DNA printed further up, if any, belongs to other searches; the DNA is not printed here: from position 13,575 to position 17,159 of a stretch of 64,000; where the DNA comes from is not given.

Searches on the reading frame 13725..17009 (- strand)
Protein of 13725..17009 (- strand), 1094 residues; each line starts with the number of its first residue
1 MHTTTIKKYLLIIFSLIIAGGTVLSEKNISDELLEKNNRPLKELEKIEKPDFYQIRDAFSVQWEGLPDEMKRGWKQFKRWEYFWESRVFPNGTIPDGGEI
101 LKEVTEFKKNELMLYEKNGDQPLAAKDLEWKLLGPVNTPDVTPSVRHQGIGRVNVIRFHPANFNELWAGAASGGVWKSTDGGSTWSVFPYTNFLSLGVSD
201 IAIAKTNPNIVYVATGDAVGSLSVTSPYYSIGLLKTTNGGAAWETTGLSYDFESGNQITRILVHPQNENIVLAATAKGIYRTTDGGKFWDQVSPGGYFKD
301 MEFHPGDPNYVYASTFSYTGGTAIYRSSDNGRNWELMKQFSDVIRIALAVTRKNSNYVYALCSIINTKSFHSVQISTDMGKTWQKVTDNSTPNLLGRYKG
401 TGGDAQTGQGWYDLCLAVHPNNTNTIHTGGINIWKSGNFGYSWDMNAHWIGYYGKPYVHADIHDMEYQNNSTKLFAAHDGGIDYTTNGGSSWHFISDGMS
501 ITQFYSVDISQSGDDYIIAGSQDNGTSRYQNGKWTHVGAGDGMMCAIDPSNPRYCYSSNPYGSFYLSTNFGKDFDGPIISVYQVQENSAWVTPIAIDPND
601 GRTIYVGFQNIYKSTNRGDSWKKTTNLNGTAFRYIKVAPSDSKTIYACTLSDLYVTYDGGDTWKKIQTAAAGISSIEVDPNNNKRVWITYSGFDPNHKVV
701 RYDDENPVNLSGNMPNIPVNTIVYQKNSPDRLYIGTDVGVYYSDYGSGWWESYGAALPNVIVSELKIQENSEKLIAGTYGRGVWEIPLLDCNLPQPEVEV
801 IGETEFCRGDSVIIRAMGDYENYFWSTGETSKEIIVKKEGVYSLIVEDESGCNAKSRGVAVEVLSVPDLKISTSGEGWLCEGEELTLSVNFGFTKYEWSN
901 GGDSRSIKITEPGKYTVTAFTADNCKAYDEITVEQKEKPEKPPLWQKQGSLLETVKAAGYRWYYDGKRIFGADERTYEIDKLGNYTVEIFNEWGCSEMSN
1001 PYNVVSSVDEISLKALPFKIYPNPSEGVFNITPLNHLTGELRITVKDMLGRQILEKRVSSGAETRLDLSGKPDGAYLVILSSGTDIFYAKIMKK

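Call 18: list_cluster_members(proteins=[P0001, window:13725-17009:-, window:10405-12549:+])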
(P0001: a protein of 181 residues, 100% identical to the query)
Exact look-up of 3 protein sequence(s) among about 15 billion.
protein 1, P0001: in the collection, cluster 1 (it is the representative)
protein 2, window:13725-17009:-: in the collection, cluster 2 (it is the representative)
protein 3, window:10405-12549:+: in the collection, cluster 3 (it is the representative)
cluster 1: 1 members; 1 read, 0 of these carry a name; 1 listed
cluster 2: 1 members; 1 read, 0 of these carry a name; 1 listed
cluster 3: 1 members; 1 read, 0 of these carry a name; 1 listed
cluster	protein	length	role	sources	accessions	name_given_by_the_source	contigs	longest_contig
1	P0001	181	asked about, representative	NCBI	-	-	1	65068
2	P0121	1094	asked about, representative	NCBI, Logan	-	-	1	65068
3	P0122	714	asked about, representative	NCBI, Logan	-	-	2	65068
